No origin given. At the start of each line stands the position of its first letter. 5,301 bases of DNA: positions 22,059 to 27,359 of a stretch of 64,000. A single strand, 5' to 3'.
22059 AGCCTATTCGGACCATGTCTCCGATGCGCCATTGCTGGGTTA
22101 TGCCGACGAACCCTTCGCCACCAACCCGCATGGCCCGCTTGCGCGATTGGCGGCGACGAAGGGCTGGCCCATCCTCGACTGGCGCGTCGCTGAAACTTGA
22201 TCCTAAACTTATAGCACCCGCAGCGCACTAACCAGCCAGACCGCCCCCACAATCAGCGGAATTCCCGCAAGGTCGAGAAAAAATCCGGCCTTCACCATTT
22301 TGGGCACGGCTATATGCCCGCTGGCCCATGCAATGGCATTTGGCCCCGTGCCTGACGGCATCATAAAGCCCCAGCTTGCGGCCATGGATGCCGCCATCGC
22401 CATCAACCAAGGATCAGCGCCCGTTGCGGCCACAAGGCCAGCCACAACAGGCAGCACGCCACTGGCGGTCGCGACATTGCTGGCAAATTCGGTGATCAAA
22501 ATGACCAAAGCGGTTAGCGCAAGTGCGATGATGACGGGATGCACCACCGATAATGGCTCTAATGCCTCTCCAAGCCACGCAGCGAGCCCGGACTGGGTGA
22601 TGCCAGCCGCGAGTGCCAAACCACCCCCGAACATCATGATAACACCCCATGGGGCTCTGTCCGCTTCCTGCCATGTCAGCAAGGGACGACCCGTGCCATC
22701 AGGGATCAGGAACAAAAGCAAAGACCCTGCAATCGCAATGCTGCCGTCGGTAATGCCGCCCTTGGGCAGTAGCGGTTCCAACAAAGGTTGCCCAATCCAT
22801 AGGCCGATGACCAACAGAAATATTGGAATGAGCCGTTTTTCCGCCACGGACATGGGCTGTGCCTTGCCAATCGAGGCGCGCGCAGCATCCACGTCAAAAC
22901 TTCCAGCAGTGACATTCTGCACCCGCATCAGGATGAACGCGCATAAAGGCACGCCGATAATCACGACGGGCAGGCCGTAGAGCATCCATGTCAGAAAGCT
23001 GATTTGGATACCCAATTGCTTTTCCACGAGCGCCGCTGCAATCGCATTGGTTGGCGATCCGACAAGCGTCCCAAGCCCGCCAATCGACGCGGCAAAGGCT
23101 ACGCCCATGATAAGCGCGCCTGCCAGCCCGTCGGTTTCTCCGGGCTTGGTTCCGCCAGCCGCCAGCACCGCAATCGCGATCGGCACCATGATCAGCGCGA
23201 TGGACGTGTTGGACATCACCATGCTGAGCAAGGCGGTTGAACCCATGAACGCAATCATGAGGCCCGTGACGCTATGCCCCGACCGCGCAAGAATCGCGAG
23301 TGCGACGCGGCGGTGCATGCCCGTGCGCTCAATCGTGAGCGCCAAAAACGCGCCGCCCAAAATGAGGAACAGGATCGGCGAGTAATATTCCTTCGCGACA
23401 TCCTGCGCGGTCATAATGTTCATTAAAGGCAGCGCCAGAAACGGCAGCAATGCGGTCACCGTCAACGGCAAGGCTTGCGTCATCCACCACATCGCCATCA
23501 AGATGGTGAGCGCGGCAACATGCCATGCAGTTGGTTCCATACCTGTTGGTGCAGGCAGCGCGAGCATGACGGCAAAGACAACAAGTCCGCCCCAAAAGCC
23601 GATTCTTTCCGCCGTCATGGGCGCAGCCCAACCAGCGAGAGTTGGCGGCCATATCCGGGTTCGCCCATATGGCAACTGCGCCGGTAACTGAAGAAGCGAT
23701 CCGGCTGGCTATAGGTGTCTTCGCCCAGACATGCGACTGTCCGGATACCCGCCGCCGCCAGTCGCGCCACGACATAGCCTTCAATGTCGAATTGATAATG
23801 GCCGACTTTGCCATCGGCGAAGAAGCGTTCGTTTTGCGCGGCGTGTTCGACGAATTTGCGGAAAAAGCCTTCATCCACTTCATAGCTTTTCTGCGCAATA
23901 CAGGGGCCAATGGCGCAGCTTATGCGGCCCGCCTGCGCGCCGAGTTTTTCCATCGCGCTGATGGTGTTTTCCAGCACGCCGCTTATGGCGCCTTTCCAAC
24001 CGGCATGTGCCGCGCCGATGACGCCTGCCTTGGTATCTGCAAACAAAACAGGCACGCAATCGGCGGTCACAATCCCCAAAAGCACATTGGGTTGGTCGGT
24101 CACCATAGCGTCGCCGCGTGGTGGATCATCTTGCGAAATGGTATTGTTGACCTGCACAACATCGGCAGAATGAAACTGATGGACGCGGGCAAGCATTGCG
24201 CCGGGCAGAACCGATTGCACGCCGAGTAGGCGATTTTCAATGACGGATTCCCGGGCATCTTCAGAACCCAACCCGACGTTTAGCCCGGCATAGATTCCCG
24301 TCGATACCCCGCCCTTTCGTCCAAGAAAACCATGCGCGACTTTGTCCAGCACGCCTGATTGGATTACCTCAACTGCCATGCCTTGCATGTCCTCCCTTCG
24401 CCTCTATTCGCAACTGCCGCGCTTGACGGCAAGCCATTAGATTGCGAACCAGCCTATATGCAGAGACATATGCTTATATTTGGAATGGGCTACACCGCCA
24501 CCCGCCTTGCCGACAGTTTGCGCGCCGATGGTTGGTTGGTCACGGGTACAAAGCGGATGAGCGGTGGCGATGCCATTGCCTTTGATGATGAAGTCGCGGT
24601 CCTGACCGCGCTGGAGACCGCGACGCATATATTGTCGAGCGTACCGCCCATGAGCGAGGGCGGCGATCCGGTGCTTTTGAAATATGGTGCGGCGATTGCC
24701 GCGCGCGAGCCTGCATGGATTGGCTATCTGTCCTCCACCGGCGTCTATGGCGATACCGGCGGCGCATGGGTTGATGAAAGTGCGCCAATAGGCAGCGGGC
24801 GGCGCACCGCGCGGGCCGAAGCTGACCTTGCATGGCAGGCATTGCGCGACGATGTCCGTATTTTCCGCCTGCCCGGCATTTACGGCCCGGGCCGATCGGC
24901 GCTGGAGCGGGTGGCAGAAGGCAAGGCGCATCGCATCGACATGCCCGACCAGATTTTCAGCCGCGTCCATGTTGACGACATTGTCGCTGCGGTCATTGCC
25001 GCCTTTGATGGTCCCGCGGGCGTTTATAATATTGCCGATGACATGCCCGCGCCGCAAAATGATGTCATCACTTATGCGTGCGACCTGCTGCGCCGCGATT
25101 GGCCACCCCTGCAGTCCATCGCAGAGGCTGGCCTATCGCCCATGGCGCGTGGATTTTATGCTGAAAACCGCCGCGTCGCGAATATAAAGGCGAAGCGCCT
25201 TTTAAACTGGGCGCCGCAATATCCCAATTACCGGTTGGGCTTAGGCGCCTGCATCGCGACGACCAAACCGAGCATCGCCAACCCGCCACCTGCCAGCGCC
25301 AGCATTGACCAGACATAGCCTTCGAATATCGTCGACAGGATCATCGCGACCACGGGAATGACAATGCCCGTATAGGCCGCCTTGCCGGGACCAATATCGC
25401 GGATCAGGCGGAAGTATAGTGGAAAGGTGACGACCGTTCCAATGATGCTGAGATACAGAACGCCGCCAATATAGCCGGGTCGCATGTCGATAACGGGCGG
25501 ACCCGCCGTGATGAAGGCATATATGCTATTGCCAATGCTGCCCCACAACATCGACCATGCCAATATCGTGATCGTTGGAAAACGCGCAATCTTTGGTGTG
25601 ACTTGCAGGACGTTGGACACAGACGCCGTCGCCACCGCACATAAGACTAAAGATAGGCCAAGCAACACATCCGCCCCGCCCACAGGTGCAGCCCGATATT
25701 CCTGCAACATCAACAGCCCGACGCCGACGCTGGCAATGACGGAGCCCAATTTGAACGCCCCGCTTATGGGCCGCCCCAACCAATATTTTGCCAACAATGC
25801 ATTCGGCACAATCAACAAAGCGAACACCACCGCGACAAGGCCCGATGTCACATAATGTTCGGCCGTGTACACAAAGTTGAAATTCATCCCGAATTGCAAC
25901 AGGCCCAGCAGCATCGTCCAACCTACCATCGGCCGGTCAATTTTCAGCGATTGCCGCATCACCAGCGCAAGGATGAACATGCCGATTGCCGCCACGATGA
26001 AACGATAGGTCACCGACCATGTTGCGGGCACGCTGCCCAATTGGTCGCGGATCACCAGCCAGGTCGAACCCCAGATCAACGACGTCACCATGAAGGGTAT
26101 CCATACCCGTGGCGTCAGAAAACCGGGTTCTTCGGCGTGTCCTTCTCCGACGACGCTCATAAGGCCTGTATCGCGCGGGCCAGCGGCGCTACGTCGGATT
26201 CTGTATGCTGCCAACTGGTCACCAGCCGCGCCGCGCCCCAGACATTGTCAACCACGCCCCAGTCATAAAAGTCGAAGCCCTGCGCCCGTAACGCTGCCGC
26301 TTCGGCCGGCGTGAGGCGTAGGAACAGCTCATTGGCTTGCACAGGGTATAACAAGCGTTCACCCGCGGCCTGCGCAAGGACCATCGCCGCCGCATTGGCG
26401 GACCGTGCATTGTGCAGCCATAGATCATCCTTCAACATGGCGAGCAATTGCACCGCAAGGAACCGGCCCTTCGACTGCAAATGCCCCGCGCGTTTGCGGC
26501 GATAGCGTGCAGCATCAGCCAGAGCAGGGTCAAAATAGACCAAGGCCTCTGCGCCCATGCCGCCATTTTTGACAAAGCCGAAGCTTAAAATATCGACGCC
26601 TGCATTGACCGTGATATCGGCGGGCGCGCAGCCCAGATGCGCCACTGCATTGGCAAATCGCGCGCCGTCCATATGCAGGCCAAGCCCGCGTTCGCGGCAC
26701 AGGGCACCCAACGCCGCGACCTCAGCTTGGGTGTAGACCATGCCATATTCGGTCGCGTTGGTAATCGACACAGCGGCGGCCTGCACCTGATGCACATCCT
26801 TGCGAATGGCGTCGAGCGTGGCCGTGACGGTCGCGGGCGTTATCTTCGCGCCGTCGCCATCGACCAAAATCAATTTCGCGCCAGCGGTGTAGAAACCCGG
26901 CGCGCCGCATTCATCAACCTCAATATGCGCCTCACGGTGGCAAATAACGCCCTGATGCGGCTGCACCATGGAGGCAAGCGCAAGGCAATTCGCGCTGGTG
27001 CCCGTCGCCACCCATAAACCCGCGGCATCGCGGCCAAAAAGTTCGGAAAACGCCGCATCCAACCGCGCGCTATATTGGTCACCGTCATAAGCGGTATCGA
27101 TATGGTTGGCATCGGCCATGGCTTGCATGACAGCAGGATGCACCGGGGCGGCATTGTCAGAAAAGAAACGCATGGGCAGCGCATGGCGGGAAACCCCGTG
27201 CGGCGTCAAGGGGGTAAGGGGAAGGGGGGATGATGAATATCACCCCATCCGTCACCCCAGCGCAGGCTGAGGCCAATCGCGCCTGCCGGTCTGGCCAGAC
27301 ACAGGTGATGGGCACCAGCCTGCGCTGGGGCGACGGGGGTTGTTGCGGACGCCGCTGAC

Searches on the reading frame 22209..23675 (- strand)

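Call 53: search_protein_families(library=pfam, proteins=[window:22209-23675:-], max_evalue=0.01)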
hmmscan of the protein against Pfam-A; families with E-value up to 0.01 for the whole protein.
window:22209-23675:- (488 aa): 2 families
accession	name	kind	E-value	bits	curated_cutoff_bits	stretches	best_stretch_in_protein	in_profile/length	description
PF00939.25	Na_sulph_symp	-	7.4e-66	223.5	27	1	31-479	11-462/472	Sodium:sulfate symporter transmembrane region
PF03600.22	CitMHS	-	1.5e-54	185.8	31.9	1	62-429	2-335/336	Citrate transporter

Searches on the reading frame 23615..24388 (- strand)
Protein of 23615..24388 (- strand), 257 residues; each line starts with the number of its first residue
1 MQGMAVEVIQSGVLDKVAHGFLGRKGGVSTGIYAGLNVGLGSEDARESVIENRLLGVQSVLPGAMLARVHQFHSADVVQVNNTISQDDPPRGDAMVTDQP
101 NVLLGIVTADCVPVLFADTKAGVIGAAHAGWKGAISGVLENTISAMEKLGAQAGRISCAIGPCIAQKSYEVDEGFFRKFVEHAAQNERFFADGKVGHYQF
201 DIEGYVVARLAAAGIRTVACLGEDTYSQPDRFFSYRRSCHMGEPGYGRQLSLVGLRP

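Call 53: search_protein_families(library=pfam, proteins=[window:23615-24388:-], max_evalue=0.01)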
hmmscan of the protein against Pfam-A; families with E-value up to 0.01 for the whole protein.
window:23615-24388:- (257 aa): 1 family
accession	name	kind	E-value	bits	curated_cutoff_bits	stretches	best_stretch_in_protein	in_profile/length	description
PF02578.20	Cu-oxidase_4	-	1.7e-67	227.7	22.9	1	24-253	3-237/238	Multi-copper polyphenol oxidoreductase laccase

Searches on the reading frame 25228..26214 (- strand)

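Call 53: search_protein_families(library=pfam, proteins=[window:25228-26214:-], max_evalue=0.01)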
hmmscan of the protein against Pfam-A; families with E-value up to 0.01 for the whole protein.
window:25228-26214:- (328 aa): 1 family
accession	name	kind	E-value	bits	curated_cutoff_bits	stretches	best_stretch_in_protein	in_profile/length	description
PF00892.27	EamA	-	3.1e-26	92.7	28.2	2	41-169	7-134/135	EamA-like transporter family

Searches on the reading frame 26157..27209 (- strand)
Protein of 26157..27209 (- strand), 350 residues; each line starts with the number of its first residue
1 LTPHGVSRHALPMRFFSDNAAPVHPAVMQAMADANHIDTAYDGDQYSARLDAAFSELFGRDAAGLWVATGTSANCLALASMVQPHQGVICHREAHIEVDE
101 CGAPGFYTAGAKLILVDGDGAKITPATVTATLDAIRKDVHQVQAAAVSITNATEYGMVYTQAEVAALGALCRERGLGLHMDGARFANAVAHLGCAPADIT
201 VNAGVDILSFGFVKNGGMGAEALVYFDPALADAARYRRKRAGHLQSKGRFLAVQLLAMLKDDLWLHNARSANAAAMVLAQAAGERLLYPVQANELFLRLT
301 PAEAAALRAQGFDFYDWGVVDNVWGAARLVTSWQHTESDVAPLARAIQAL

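Call 53: search_protein_families(library=pfam, proteins=[window:26157-27209:-], max_evalue=0.01)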
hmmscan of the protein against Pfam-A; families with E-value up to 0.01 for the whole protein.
window:26157-27209:- (350 aa): 1 family
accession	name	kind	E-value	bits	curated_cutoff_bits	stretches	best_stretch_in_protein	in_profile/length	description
PF01212.27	Beta_elim_lyase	-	1e-53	183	27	1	15-275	2-260/288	Beta-eliminating lyase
